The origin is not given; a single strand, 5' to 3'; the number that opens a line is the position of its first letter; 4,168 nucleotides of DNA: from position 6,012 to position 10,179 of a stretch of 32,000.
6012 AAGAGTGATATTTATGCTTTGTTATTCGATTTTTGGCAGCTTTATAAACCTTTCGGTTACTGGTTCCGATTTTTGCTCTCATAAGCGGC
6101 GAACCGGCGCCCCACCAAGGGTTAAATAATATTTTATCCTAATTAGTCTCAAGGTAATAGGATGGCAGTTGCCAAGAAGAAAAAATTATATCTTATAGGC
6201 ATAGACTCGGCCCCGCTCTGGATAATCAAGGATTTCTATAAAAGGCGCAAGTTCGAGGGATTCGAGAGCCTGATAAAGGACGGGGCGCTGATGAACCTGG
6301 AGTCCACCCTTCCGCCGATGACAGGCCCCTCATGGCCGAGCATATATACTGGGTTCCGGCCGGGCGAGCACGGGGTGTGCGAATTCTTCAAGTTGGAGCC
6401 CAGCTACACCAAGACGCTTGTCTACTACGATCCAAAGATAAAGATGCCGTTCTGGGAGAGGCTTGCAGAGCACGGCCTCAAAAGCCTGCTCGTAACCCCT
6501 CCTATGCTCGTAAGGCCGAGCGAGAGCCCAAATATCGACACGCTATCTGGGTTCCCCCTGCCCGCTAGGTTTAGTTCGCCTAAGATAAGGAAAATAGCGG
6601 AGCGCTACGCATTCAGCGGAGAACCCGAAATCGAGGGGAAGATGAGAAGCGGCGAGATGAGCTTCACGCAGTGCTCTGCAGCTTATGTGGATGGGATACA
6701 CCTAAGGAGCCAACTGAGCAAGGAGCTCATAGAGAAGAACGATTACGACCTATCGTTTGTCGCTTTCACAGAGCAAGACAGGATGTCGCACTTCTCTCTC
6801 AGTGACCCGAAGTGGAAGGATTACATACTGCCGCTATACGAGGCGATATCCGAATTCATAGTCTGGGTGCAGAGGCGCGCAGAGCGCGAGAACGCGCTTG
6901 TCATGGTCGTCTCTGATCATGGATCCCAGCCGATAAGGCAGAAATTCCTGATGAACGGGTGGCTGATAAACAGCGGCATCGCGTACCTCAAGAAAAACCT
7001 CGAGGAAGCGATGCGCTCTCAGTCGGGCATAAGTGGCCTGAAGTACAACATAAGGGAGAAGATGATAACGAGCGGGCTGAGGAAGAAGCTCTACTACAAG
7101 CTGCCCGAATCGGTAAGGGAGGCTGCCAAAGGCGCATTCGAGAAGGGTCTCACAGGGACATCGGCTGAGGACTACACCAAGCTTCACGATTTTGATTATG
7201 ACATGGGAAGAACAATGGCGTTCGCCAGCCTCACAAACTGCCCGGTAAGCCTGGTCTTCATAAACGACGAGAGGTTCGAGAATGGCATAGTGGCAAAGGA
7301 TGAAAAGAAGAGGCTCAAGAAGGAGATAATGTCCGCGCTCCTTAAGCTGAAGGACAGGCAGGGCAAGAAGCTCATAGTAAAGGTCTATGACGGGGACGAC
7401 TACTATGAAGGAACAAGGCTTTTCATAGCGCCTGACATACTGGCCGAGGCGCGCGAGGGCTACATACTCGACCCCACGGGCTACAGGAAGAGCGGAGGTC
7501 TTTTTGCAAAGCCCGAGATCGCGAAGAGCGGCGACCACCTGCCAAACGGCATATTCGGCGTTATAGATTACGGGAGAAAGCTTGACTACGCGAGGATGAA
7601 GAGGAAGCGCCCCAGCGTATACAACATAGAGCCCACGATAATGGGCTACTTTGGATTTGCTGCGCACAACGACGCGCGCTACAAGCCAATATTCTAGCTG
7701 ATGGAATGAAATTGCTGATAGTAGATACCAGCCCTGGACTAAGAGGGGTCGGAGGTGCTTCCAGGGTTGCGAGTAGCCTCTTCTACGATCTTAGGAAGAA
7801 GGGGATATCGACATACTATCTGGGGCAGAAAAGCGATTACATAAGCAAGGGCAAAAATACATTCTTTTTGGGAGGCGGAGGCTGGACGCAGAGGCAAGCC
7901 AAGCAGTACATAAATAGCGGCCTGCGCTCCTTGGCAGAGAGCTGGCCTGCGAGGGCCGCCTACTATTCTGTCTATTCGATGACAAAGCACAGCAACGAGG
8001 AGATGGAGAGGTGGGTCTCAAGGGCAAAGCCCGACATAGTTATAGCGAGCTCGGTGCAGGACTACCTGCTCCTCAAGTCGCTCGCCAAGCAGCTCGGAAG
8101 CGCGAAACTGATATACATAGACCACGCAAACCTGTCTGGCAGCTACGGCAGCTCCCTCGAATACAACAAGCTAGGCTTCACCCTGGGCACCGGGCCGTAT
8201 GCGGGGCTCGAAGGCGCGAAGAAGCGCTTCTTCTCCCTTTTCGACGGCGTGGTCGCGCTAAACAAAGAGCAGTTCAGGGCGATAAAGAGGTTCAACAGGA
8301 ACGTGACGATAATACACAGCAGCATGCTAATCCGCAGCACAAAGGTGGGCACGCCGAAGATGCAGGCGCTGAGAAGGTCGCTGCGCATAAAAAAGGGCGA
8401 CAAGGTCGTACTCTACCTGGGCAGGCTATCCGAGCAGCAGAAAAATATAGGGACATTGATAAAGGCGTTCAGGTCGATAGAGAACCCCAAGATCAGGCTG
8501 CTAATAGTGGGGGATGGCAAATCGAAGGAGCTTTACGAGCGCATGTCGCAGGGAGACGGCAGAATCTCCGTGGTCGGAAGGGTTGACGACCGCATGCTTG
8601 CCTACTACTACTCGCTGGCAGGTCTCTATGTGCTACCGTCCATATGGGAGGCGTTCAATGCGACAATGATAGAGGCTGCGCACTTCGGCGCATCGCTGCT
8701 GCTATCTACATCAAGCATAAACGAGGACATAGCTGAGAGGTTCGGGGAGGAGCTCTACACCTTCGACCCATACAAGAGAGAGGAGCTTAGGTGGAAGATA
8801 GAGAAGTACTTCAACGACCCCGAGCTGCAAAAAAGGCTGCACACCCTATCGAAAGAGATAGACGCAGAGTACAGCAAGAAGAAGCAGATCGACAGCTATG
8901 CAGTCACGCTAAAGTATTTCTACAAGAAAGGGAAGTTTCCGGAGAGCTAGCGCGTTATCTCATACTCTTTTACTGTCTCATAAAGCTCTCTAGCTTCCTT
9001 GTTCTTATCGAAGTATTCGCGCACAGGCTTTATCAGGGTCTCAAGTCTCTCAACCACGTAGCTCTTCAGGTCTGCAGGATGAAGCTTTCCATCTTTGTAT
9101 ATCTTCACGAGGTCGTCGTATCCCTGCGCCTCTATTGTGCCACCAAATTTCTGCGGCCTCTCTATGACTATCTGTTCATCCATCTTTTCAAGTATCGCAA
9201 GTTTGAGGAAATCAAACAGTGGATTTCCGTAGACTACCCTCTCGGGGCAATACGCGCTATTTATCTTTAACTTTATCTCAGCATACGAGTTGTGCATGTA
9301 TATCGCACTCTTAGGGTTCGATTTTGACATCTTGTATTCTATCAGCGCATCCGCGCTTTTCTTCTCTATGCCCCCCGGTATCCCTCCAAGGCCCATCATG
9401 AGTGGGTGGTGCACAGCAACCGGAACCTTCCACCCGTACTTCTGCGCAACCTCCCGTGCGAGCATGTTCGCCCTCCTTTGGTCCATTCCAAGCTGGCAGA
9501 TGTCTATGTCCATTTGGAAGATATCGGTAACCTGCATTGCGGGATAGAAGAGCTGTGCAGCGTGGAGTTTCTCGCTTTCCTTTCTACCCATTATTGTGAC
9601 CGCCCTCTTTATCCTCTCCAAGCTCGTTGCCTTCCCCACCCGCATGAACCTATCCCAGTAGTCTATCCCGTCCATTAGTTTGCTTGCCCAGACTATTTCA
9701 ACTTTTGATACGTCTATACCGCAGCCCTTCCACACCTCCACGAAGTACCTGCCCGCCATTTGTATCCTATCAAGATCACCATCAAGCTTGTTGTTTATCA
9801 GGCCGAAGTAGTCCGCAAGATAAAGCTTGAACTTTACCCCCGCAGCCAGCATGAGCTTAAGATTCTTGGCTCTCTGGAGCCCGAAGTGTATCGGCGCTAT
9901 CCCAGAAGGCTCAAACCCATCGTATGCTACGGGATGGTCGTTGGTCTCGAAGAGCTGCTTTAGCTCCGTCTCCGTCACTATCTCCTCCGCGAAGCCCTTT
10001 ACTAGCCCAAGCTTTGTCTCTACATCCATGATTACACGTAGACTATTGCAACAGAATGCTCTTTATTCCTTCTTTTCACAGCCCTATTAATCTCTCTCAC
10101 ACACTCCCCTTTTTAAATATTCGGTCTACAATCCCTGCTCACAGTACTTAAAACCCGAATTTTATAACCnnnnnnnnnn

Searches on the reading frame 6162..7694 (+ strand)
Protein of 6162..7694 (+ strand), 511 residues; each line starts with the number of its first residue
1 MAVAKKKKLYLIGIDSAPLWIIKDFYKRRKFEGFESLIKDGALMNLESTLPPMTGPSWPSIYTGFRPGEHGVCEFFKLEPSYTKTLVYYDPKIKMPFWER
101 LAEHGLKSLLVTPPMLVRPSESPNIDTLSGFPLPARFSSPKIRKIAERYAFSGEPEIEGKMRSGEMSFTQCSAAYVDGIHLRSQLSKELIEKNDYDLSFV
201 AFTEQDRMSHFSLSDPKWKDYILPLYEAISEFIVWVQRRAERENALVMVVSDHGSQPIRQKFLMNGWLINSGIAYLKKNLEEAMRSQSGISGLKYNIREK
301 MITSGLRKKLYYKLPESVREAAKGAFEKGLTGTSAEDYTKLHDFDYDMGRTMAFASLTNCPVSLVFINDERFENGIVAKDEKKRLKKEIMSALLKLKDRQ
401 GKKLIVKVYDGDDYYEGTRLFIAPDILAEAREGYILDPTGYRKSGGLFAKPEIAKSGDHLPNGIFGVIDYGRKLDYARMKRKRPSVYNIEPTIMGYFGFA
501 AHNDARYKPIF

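Call 6: search_protein_families(library=pfam, proteins=[window:6162-7694:+], max_evalue=0.001)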
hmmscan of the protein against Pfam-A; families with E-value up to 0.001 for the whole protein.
window:6162-7694:+ (511 aa): 1 family
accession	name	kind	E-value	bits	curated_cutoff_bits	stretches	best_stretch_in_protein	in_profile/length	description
PF01663.27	Phosphodiest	-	2.4e-25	90.3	23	1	11-338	3-241/342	Type I phosphodiesterase / nucleotide pyrophosphatase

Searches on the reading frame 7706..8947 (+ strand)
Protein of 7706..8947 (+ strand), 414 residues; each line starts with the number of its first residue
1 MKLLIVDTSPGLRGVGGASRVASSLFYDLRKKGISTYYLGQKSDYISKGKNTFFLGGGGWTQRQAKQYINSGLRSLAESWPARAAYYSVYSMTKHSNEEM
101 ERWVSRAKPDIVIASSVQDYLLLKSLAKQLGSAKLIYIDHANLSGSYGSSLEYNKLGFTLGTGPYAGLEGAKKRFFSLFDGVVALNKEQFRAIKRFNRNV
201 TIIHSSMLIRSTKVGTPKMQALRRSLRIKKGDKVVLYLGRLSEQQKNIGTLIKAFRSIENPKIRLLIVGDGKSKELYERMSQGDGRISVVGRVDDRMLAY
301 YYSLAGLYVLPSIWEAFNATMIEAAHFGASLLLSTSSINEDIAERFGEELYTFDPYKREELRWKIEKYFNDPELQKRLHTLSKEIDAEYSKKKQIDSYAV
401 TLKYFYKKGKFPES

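Call 6: search_protein_families(library=pfam, proteins=[window:7706-8947:+], max_evalue=0.001)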
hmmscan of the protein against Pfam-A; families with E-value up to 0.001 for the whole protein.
window:7706-8947:+ (414 aa): 3 families
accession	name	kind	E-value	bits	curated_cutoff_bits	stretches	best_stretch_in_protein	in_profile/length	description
PF00534.26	Glycos_transf_1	-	3.1e-24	85.9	26.4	1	220-379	3-166/172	Glycosyl transferases group 1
PF13692.12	Glyco_trans_1_4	-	1.6e-18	67.8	27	1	233-370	2-141/142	Glycosyl transferases group 1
PF20706.3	GT4-conflict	-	2.5e-05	23.9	26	1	223-392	189-379/385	Family 4 Glycosyltransferase in conflict systems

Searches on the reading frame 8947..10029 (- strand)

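Call 6: search_protein_families(library=pfam, proteins=[window:8947-10029:-], max_evalue=0.001)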
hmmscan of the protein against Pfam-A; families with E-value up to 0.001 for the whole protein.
window:8947-10029:- (360 aa): 1 family
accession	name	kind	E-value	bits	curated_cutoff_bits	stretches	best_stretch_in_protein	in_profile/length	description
PF00579.31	tRNA-synt_1b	-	4.6e-38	131.6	21.1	1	30-332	3-290/292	tRNA synthetases class I (W and Y)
